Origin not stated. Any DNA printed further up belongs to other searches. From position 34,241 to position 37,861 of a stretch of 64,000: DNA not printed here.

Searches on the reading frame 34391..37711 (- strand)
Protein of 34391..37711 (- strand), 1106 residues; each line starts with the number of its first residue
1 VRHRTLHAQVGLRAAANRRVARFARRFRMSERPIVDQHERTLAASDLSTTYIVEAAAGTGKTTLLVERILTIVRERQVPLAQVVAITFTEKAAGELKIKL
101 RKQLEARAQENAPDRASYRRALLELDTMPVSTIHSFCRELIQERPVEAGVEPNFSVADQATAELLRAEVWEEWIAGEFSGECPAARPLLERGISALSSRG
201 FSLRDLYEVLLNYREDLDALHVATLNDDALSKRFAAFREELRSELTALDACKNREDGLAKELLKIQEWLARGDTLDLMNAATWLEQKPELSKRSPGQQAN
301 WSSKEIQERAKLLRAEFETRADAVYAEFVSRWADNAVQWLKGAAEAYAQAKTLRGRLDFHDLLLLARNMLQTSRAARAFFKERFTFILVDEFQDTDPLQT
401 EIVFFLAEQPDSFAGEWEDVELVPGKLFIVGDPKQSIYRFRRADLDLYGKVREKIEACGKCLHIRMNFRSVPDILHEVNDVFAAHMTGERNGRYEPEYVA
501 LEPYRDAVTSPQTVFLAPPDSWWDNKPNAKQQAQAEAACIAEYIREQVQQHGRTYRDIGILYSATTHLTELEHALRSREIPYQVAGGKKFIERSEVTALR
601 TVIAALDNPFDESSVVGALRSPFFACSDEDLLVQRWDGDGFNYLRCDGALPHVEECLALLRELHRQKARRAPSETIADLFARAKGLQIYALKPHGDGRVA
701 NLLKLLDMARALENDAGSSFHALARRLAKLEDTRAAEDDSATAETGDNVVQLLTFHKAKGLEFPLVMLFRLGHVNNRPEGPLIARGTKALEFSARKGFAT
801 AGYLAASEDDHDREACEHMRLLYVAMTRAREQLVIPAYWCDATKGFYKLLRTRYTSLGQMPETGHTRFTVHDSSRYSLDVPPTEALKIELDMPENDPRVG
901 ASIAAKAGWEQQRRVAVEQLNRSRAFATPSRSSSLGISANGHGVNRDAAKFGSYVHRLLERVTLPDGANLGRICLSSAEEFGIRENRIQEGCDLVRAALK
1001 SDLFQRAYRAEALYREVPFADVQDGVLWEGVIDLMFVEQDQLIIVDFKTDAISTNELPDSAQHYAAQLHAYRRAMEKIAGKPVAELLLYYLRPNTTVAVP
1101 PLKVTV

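Call 38: search_protein_families(library=pfam, proteins=[window:34391-37711:-], max_evalue=0.001)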
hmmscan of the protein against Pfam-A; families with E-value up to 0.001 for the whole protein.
window:34391-37711:- (1106 aa): 6 families
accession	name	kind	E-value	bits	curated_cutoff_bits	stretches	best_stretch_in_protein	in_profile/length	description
PF00580.27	UvrD-helicase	-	1.9e-54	185.7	23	1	43-454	8-269/271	UvrD/REP helicase N-terminal domain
PF13361.12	UvrD_C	-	1.3e-26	94.3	25.6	2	684-835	231-345/350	UvrD-like helicase C-terminal domain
PF13245.12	AAA_19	-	5e-15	56.3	25.1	1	48-441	11-134/134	AAA domain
PF12705.13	PDDEXK_1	-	2.9e-09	37.7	22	1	947-1092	33-190/247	PD-(D/E)XK nuclease superfamily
PF13538.12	UvrD_C_2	-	2.1e-08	34.4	27.4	0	818-835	34-51/52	UvrD-like helicase C-terminal domain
PF01443.25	Viral_helicase1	-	1.1e-05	25.8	21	0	52-88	2-34/228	Viral superfamily 1 RNA helicase core domain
